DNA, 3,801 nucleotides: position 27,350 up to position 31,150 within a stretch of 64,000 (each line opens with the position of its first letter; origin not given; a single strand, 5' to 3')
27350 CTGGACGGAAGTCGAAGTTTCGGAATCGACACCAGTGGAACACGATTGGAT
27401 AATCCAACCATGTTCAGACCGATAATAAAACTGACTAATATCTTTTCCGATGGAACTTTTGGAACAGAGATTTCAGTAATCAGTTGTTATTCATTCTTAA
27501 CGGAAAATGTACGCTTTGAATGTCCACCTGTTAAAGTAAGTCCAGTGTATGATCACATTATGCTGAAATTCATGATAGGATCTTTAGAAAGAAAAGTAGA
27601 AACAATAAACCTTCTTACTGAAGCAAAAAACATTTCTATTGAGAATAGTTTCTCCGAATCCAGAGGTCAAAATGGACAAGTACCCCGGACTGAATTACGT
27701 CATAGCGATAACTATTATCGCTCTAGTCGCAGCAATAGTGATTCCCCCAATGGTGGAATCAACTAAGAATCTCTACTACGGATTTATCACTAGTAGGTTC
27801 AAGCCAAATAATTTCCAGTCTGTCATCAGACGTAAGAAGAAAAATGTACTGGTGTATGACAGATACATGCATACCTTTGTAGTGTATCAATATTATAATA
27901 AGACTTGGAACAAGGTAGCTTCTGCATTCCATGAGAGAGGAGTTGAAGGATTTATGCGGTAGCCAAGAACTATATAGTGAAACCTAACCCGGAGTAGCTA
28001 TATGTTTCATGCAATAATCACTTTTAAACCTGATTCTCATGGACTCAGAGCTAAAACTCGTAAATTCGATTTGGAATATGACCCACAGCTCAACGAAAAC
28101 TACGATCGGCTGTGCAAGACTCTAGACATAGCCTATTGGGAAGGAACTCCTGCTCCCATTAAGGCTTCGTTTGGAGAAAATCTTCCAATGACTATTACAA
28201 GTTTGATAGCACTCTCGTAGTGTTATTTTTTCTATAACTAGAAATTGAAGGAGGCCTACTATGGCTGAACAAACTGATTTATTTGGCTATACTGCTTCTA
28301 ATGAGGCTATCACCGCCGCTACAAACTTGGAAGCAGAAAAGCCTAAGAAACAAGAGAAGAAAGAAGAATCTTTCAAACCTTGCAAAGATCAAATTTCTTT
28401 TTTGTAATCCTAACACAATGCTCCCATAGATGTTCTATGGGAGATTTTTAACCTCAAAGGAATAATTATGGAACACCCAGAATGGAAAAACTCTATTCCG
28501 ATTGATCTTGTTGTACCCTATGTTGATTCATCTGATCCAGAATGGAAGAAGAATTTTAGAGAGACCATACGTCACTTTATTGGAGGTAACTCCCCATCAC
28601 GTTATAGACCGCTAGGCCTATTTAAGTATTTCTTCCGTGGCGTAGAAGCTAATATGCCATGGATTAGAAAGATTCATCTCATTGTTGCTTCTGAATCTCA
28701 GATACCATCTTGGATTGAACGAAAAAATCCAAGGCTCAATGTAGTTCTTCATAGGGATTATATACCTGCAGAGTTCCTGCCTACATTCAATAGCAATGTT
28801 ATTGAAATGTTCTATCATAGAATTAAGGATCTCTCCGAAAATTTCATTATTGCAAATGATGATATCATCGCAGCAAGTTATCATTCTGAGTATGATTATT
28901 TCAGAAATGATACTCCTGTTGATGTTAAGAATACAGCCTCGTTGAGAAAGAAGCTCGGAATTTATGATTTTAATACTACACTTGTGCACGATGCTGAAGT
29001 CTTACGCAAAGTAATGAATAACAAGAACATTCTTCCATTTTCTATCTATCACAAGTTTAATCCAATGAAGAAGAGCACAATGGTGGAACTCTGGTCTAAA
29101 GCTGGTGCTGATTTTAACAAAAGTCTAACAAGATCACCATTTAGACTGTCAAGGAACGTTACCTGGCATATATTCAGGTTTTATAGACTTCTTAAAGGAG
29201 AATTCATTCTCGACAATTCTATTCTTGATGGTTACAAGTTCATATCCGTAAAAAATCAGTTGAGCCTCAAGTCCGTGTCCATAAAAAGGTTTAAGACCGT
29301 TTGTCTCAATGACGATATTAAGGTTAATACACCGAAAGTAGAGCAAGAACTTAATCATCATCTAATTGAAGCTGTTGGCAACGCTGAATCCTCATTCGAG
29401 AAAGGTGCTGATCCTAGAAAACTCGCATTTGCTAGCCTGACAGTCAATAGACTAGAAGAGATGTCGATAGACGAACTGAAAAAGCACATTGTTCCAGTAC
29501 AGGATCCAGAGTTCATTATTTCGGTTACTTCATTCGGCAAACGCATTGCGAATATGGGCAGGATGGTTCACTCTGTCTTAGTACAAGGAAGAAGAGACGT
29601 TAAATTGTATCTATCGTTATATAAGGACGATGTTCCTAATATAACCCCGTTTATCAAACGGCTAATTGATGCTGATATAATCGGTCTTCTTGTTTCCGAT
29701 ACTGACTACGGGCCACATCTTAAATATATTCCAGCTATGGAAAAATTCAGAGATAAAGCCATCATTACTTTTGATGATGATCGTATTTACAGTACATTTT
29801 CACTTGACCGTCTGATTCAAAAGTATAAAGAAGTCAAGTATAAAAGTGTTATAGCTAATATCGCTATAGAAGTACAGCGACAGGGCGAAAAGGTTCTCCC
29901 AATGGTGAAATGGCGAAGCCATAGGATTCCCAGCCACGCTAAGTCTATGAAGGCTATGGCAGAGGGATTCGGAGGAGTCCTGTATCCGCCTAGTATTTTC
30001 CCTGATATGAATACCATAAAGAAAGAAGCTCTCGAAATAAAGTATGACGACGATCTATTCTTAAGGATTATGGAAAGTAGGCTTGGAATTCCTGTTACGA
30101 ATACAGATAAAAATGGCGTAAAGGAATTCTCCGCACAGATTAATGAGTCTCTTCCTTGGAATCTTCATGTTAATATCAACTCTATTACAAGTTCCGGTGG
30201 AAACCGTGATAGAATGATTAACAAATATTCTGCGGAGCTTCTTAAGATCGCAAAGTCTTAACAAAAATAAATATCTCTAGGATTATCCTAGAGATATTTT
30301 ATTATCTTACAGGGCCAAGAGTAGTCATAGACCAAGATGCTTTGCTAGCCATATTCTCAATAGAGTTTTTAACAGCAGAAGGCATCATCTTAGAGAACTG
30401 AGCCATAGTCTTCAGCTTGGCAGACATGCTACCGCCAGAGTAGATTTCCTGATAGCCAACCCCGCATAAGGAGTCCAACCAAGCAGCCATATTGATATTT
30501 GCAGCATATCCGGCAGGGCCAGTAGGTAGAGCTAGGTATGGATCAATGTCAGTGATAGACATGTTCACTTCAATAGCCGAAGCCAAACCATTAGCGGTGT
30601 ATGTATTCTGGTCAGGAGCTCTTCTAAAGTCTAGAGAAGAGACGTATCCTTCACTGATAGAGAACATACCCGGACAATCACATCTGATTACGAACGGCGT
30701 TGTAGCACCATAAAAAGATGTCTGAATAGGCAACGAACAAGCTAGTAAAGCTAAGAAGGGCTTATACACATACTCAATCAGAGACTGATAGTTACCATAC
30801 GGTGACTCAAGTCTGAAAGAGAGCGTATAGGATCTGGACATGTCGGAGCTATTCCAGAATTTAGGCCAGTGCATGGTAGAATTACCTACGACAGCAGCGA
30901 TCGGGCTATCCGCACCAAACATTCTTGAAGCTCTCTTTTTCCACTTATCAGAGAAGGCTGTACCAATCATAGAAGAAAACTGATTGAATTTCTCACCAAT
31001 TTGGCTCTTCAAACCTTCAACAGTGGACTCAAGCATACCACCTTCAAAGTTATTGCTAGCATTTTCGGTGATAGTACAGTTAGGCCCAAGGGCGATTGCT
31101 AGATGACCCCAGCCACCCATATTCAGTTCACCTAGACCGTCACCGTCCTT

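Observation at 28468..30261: Stealth-family sugar-1-phosphotransferase fused to a second GT-like domain in a phage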

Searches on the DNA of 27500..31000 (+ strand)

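Call 6: search_dna_similar(query=window:27500-31000:+, collection=phages, mode=near, max_rows=20)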
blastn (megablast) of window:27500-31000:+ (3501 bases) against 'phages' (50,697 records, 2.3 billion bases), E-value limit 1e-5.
No match.

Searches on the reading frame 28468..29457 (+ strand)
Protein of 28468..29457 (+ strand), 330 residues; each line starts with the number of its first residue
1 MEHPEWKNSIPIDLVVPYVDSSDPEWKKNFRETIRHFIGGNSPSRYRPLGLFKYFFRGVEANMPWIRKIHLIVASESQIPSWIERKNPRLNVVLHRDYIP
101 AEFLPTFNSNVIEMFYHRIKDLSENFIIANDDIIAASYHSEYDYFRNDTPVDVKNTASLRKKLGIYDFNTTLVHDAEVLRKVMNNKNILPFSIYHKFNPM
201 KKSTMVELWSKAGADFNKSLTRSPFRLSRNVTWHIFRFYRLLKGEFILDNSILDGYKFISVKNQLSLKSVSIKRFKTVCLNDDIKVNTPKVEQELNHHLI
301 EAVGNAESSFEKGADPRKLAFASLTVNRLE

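Call 63: find_related_loci(query=A2, collection=viral_contigs, flank=8000)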
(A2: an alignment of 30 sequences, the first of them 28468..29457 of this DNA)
Query A2 (330 aa) in viral_contigs; peptide patterns used: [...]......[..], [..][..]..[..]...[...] (x = any residue, [..] = any of these).
107 stretches matched a pattern; 29 encode a relative of the query (tblastn E <= 1e-3); 29 distinct loci.
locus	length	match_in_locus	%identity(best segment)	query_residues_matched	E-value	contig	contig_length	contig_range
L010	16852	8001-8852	36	11-295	2e-50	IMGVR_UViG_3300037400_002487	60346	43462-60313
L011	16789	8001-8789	37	11-282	3e-45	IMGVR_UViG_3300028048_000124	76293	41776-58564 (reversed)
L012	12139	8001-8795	36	12-246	1e-44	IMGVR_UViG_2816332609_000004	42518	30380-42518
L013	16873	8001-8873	35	11-313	6e-43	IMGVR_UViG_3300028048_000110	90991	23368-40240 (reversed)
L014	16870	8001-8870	33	12-311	3e-46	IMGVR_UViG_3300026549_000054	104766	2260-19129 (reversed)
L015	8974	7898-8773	34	12-311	1e-41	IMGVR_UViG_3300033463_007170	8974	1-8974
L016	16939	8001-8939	33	11-312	8e-41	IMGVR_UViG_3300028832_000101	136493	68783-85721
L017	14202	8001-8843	33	12-285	3e-42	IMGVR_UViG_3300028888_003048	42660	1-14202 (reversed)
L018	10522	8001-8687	38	12-239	8e-38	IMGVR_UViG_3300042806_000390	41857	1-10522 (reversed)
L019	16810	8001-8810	34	12-282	5e-38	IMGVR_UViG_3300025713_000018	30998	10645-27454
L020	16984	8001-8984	30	9-330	2e-36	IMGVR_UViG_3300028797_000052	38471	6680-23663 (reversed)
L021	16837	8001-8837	32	12-282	2e-36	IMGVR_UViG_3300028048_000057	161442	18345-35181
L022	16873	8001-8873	34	8-288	3e-36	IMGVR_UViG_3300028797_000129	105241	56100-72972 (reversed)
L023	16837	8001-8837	33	10-282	3e-35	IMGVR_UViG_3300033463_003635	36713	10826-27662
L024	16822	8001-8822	33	12-293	4e-34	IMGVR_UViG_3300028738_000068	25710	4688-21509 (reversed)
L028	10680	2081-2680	34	7-203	1e-27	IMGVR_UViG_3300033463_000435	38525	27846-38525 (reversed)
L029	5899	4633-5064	42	12-153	2e-27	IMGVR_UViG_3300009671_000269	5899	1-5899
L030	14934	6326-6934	35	11-210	3e-26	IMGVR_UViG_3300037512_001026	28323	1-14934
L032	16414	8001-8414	39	12-147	2e-24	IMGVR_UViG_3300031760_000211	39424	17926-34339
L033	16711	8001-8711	30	7-243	2e-24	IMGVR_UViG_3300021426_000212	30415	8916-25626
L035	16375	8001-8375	34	12-134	2e-18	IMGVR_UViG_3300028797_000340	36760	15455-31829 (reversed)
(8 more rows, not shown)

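Call 68: search_protein_families(library=pfam, proteins=[L021:9585-10373:+, L018:7296-8900:+], max_evalue=0.05)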
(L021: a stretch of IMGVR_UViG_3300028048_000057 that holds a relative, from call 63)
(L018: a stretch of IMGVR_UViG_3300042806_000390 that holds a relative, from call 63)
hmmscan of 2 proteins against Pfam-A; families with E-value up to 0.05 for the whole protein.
L021:9585-10373:+ (263 aa): 2 families
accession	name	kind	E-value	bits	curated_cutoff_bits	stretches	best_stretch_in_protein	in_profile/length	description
PF13704.12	Glyco_tranf_2_4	-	4.4e-12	46.8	27.5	1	10-99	1-86/98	Glycosyl transferase family 2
PF01697.33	Glyco_transf_92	-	0.0063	16.6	23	1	81-178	95-185/249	Glycosyltransferase family 92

L018:7296-8900:+ (535 aa): 3 families
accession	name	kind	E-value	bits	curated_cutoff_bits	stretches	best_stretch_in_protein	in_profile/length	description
PF11380.13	Stealth_CR2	-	3.9e-33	114.3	39.4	1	271-375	1-105/108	Stealth protein CR2, conserved region 2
PF17103.10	Stealth_CR4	-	0.0028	18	27.4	1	500-535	8-44/55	Stealth protein CR4, conserved region 4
PF17101.10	Stealth_CR1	-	0.028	14.6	27.2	0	235-260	2-27/29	Stealth protein CR1, conserved region 1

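Call 88: search_protein_families(library=pfam, alignment_id=A5, max_evalue=0.0001)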
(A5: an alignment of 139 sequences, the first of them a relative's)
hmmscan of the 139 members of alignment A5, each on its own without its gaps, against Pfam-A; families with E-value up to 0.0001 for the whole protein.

A. member 1, L010:8906-9700:- (265 aa): 1 family
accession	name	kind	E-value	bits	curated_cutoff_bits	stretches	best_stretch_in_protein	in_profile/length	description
PF13704.12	Glyco_tranf_2_4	-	3.7e-06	27.8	27.5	1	18-102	7-94/98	Glycosyl transferase family 2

B. families by the number of members that match (of 139 scanned): 55 families (the first 25 are shown)
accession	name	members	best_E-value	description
PF13704.12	Glyco_tranf_2_4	10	1.7e-16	Glycosyl transferase family 2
PF05065.19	Phage_capsid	6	6.4e-19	Phage capsid family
PF00535.33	Glycos_transf_2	5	1.8e-28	Glycosyl transferase family 2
PF13641.12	Glyco_tranf_2_3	5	2.8e-09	Glycosyltransferase like family 2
PF03420.18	Peptidase_S77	4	1.8e-12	Prohead core protein serine protease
PF13306.12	LRR_5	3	3.6e-68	BspA type Leucine rich repeat region (6 copies)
PF07068.17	Gp23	3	8e-33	Major capsid protein Gp23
PF10111.15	Glyco_tranf_2_2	3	6e-13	Glycosyltransferase like family 2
PF01697.33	Glyco_transf_92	3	1.9e-07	Glycosyltransferase family 92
PF13597.11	NRDD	2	7.7e-119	Anaerobic ribonucleoside-triphosphate reductase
PF05133.19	SPP1_portal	2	3.3e-43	Phage portal protein, SPP1 Gp6-like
PF22769.1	DCD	2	2.2e-40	dCTP deaminase-like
PF09603.15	Fib_succ_major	2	3.7e-26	Fibrobacter succinogenes major domain (Fib_succ_major)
PF07230.16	Portal_T4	1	5.9e-63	Bacteriophage T4-like portal protein (Gp20)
PF00860.26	Xan_ur_permease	1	1.4e-54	Permease family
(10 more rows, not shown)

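Call 89: search_protein_families(library=pfam, proteins=[L028:947-1927:+, L029:3582-4532:+, L030:5237-6226:+, L032:6928-7908:+, L033:6948-7919:+, L035:6917-7900:+, L010:6773-7855:+, L023:6332-7420:+, L020:6419-7438:+, L014:7342-7998:+], max_evalue=0.001)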
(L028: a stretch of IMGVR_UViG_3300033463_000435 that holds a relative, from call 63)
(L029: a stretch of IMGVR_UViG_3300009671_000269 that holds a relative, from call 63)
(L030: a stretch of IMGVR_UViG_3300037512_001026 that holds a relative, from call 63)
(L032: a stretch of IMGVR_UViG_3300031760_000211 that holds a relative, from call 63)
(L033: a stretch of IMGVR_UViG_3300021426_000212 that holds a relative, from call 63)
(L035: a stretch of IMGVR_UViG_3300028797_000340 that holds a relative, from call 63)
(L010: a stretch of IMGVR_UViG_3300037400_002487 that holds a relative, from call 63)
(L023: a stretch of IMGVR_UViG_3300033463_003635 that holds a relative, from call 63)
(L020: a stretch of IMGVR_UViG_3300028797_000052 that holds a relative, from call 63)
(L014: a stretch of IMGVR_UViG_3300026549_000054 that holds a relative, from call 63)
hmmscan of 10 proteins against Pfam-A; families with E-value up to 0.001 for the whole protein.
L028:947-1927:+ (327 aa): 1 family
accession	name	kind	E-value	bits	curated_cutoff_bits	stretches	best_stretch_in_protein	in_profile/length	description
PF05065.19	Phage_capsid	-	3.7e-14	53.2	24.2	1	8-291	3-271/280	Phage capsid family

L029:3582-4532:+ (317 aa): 1 family
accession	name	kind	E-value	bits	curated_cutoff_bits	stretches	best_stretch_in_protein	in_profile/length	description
PF05065.19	Phage_capsid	-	3e-10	40.4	24.2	1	8-293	3-271/280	Phage capsid family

L030:5237-6226:+ (330 aa): 1 family
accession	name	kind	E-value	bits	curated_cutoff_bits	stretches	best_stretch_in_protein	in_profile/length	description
PF05065.19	Phage_capsid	-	2.7e-14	53.7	24.2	1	11-296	3-271/280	Phage capsid family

L032:6928-7908:+ (327 aa): 1 family
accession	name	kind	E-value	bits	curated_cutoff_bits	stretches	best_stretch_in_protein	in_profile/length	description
PF05065.19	Phage_capsid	-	1.3e-15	58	24.2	1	7-293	2-271/280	Phage capsid family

L033:6948-7919:+ (324 aa): 1 family
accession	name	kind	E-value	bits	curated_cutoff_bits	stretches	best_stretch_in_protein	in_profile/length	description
PF05065.19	Phage_capsid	-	6.4e-19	68.9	24.2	1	8-291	3-272/280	Phage capsid family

L035:6917-7900:+ (328 aa): 1 family
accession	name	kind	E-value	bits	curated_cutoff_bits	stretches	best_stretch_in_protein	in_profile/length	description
PF05065.19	Phage_capsid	-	5e-08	33.1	24.2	1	9-294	3-272/280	Phage capsid family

L010:6773-7855:+ (361 aa): 1 family
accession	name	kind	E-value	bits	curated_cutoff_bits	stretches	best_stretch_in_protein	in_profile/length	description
PF09603.15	Fib_succ_major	-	3.7e-26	93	33.9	1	182-359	1-187/187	Fibrobacter succinogenes major domain (Fib_succ_major)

L023:6332-7420:+ (363 aa): 3 families
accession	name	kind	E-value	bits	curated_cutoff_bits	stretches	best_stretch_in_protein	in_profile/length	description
PF00535.33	Glycos_transf_2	-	1.8e-28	100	23.3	1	107-227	2-121/168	Glycosyl transferase family 2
PF13641.12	Glyco_tranf_2_3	-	7.4e-08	33.1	27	1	105-241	3-141/230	Glycosyltransferase like family 2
PF10111.15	Glyco_tranf_2_2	-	1.8e-05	24.8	27.3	1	107-230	2-132/276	Glycosyltransferase like family 2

L020:6419-7438:+ (340 aa): 4 families
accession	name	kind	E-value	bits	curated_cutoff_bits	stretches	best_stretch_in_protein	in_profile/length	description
PF00535.33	Glycos_transf_2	-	7.7e-27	94.7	23.3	1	82-201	2-120/168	Glycosyl transferase family 2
PF13641.12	Glyco_tranf_2_3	-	5.3e-07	30.3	27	1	80-199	3-124/230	Glycosyltransferase like family 2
PF10111.15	Glyco_tranf_2_2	-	0.00033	20.7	27.3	1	83-180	3-102/276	Glycosyltransferase like family 2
PF13704.12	Glyco_tranf_2_4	-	0.00059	20.7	27.5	0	109-175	21-88/98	Glycosyl transferase family 2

L014:7342-7998:+ (219 aa): 0 families
